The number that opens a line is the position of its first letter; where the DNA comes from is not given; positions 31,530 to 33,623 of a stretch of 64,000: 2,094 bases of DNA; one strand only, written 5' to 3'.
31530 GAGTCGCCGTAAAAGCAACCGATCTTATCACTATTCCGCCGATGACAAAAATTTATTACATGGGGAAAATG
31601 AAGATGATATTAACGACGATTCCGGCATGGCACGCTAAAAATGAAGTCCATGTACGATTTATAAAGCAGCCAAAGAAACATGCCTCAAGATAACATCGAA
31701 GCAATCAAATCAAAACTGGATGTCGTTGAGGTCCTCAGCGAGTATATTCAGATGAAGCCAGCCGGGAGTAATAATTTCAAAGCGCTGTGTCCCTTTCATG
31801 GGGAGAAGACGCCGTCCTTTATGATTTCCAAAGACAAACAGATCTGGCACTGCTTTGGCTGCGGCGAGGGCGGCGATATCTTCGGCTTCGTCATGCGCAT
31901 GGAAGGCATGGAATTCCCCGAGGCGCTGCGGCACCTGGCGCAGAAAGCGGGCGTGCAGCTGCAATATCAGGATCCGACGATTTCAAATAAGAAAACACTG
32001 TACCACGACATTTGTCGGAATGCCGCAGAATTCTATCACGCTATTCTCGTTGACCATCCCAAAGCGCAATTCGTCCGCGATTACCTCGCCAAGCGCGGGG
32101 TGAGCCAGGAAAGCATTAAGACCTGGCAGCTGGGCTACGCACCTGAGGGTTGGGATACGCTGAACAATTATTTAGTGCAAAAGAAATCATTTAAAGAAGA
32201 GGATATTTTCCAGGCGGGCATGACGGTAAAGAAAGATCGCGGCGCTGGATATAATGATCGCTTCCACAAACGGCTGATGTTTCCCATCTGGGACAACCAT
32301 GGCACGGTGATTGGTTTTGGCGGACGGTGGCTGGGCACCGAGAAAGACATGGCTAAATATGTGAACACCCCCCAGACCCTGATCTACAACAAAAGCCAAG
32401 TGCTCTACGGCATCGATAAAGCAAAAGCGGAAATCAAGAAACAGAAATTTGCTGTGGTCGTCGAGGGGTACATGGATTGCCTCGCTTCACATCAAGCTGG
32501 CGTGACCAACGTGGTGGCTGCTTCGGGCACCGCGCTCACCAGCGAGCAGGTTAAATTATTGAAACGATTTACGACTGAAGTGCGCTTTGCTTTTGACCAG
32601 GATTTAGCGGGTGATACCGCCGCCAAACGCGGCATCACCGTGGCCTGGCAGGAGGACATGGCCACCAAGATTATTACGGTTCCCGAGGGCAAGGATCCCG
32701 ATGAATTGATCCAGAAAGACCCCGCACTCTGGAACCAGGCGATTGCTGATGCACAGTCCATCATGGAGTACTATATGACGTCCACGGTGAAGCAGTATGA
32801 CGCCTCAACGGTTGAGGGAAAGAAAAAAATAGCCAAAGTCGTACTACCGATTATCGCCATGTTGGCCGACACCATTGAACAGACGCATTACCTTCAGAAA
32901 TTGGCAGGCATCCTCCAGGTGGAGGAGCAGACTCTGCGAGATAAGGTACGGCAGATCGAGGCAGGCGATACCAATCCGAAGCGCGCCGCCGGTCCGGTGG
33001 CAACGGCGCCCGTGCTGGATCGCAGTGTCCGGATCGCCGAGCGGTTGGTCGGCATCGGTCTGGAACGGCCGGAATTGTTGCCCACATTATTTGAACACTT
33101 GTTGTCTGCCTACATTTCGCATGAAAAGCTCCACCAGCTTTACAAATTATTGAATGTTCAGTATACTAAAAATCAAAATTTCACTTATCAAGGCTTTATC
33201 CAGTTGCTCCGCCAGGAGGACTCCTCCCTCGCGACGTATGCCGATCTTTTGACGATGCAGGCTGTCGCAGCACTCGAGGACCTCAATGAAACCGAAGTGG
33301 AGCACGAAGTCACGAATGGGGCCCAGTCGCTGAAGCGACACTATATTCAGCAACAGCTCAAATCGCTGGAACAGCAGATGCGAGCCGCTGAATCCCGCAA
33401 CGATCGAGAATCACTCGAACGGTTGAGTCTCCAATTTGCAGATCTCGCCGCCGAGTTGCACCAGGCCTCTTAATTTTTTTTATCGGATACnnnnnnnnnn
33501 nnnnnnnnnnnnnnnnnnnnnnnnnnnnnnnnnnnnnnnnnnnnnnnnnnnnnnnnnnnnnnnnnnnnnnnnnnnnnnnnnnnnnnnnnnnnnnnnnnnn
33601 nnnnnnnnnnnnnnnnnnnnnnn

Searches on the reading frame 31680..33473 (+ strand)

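Call 77: search_protein_families(library=pfam, proteins=[window:31680-33473:+], max_evalue=0.00001)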
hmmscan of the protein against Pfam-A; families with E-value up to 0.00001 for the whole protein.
window:31680-33473:+ (597 aa): 6 families
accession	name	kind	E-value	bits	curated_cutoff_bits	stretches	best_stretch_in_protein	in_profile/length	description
PF08275.17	DNAG_N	-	8.9e-39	132.9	26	1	119-249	2-128/128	DNA primase catalytic core, N-terminal domain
PF01807.25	Zn_ribbon_DnaG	-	4.2e-34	116.7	24.9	1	2-97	2-96/98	CHC2 zinc finger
PF13155.12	Toprim_2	-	3.5e-23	82.2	22.1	1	259-344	1-88/88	Toprim-like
PF13662.12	Toprim_4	-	1.5e-16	60.9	25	1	258-320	3-72/85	Toprim domain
PF10410.14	DnaB_bind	-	1.5e-12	48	20.6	1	362-417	1-56/56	DnaB-helicase binding domain of primase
PF01751.28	Toprim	-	1.6e-10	41.5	23.1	1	259-323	3-81/96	Toprim domain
